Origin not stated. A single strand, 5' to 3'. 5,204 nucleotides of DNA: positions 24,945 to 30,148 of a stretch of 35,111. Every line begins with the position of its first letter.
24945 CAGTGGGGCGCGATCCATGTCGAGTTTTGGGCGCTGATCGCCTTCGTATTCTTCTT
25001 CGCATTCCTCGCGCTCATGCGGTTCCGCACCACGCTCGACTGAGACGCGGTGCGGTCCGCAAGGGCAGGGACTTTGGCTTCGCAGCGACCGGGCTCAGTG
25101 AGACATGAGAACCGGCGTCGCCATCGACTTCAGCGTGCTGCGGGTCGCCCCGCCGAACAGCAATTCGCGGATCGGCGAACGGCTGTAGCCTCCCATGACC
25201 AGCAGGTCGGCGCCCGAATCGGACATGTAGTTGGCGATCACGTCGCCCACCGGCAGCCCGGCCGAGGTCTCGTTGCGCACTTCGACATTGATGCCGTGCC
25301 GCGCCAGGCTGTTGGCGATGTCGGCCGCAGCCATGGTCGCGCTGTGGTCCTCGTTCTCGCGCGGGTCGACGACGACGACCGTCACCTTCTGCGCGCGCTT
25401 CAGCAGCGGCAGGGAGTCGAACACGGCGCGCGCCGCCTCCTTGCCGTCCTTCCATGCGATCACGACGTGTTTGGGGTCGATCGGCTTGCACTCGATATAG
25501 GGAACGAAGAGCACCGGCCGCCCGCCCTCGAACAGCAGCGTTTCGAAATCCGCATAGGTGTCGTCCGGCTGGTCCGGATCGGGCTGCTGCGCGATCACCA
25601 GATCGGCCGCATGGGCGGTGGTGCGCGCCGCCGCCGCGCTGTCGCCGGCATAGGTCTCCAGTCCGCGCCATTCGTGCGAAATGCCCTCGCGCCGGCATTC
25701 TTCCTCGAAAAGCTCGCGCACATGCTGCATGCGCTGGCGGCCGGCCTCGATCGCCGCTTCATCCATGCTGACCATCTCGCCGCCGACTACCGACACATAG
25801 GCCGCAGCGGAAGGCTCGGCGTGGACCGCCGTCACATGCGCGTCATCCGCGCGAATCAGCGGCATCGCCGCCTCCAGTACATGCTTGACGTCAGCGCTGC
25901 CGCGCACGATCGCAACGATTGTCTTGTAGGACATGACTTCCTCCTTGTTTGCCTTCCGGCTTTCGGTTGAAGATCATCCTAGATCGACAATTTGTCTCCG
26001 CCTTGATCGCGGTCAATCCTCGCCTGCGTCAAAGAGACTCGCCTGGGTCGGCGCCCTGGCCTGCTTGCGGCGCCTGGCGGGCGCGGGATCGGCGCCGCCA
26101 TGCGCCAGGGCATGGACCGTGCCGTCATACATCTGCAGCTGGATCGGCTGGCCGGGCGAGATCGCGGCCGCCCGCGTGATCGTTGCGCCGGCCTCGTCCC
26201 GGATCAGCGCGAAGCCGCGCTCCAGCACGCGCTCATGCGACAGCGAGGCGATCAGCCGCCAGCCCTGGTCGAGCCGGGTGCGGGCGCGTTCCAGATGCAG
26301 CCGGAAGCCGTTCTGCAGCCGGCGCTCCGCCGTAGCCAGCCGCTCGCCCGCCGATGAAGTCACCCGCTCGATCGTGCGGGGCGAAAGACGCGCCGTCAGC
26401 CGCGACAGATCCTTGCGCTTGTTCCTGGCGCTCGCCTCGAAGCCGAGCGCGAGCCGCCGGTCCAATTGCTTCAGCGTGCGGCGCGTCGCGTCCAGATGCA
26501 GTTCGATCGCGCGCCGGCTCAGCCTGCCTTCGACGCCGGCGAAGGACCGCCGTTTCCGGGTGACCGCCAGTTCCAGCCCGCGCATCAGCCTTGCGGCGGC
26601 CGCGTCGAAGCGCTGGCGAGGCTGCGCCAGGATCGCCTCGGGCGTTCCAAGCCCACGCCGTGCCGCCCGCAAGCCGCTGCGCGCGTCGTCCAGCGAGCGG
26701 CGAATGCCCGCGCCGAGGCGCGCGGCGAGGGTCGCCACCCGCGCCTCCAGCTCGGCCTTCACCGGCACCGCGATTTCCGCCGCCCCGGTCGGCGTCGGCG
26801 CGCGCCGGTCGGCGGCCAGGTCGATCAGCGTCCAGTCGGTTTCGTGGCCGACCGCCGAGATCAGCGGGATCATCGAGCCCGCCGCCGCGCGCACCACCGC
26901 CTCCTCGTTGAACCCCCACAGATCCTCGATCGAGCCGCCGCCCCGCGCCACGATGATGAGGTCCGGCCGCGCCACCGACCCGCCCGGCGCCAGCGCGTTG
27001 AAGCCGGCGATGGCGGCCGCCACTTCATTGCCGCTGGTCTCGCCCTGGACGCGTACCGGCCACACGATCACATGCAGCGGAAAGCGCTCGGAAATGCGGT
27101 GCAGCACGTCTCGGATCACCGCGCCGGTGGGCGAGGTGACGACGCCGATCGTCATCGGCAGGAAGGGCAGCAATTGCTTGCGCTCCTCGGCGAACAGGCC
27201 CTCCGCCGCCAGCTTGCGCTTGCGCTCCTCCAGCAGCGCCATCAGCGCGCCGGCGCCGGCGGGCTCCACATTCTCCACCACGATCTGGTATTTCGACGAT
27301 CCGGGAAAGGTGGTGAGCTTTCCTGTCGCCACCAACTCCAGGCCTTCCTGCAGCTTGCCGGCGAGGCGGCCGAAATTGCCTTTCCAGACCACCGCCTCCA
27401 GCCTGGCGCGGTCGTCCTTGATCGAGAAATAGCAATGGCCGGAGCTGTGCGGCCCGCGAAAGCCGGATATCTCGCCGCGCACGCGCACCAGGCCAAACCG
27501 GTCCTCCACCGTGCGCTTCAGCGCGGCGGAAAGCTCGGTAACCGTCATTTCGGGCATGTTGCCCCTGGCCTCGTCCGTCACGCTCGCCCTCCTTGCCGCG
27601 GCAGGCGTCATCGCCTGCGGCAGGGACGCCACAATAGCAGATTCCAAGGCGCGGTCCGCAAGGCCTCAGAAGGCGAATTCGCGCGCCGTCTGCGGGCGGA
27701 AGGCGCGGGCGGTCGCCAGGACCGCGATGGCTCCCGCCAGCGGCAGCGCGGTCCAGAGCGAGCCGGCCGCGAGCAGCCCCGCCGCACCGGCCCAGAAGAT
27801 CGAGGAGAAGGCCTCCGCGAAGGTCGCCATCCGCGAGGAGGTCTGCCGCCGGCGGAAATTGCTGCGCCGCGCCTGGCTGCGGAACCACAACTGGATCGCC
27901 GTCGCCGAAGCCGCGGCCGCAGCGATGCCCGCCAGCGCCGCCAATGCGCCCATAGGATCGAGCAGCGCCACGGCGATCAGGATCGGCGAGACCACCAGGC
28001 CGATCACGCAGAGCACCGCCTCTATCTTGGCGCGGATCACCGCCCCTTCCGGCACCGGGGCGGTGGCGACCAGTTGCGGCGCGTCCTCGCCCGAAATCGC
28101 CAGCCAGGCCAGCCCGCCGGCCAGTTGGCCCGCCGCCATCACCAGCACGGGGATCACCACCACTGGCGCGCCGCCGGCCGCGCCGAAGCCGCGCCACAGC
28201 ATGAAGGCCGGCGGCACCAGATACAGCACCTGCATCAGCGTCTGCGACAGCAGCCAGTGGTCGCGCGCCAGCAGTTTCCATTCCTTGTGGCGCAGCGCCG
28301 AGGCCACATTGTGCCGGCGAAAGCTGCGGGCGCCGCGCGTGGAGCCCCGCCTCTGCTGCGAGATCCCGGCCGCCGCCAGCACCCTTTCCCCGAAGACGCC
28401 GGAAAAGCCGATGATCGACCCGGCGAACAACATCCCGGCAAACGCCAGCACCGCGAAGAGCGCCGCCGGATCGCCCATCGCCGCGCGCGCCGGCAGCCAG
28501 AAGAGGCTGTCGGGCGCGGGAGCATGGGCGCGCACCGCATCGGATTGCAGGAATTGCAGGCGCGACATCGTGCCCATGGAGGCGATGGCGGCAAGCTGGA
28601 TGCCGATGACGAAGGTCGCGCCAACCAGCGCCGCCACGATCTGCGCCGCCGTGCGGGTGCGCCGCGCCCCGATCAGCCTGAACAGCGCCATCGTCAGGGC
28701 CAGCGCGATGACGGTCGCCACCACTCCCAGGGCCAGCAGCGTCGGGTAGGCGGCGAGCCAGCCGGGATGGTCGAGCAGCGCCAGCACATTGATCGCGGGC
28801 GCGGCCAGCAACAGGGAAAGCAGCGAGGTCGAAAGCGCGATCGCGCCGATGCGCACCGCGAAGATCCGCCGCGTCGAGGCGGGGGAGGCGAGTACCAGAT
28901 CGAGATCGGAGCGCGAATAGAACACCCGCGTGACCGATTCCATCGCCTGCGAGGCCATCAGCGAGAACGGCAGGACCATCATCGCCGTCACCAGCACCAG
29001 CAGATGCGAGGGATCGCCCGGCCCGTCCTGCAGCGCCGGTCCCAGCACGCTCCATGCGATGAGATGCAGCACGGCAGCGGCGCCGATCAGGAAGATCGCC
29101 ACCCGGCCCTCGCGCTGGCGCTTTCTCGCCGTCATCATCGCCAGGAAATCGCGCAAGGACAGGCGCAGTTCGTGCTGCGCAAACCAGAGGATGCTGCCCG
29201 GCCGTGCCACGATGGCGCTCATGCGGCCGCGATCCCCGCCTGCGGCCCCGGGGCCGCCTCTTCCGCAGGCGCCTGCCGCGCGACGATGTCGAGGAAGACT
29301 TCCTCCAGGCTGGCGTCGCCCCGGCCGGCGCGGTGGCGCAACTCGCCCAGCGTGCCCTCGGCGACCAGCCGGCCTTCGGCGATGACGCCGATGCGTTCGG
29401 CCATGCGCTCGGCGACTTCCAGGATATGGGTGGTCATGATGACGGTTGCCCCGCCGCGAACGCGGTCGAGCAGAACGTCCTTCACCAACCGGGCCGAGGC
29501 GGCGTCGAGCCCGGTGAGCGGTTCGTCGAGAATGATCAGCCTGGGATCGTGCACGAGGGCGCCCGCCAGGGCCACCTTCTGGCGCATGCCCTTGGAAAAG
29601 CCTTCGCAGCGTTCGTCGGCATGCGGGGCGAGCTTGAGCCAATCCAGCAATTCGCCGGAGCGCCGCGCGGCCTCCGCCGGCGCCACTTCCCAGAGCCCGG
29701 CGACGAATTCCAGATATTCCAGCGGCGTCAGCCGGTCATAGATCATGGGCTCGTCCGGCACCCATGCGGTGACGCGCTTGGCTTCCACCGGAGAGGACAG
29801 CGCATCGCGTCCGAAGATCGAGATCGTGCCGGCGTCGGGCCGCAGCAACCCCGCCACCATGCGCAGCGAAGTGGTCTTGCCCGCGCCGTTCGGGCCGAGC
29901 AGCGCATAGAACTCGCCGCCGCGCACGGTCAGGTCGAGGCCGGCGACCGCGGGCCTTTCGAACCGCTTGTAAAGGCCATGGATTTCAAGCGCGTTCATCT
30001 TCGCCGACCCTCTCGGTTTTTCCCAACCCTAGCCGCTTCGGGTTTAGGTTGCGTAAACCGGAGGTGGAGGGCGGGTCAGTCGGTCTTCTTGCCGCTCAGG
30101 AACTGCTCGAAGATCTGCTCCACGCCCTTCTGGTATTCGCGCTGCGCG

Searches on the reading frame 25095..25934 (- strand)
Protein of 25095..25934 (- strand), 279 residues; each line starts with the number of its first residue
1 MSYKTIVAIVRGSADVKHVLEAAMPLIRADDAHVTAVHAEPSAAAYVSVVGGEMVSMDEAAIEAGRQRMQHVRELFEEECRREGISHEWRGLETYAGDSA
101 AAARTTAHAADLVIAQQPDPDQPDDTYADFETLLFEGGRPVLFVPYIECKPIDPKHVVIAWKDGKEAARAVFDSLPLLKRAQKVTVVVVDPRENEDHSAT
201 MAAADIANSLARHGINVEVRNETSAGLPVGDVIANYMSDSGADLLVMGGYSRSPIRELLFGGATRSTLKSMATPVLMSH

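Call 42: search_protein_families(library=pfam, proteins=[window:25095-25934:-], max_evalue=0.0001)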
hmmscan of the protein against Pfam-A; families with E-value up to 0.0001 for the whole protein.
window:25095-25934:- (279 aa): 1 family
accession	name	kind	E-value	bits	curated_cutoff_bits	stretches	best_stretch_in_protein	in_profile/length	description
PF00582.32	Usp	-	5e-11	43.8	24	1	192-277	41-139/141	Universal stress protein family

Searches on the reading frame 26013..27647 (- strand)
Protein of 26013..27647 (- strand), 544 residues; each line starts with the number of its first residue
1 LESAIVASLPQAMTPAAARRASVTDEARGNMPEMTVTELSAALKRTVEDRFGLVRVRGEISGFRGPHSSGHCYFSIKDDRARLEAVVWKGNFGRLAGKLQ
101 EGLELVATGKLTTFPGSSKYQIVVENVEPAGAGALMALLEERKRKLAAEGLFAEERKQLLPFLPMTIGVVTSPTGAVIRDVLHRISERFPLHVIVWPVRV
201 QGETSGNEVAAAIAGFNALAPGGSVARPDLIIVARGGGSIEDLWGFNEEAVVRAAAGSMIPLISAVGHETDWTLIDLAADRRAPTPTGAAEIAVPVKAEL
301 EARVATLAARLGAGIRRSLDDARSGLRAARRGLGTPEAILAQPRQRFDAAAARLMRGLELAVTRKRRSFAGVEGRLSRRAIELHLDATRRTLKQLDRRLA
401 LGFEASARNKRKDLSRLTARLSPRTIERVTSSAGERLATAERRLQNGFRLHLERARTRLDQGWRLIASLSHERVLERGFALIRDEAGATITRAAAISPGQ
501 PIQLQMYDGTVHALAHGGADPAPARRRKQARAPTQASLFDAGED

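Call 42: search_protein_families(library=pfam, proteins=[window:26013-27647:-], max_evalue=0.0001)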
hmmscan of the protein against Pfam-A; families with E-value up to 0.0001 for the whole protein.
window:26013-27647:- (544 aa): 3 families
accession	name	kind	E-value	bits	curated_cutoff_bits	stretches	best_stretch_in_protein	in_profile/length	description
PF02601.20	Exonuc_VII_L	-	3.9e-101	339.1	35.9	2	151-423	1-268/315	Exonuclease VII, large subunit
PF13742.12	tRNA_anti_2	-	5.9e-24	84.6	27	1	34-127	1-94/95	OB-fold nucleic acid binding domain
PF01336.31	tRNA_anti-codon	-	2.8e-12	46.8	27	1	54-129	1-74/75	OB-fold nucleic acid binding domain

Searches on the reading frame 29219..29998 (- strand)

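Call 42: search_protein_families(library=pfam, proteins=[window:29219-29998:-], max_evalue=0.0001)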
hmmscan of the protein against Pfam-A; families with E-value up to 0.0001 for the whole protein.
window:29219-29998:- (259 aa): 2 families
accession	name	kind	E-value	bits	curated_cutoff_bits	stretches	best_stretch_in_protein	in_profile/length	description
PF00005.33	ABC_tran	-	1.5e-27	97.3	25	1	20-161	3-136/137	ABC transporter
PF13304.12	AAA_21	-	5.1e-11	43.6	27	1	134-194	238-301/304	AAA domain, putative AbiEii toxin, Type IV TA system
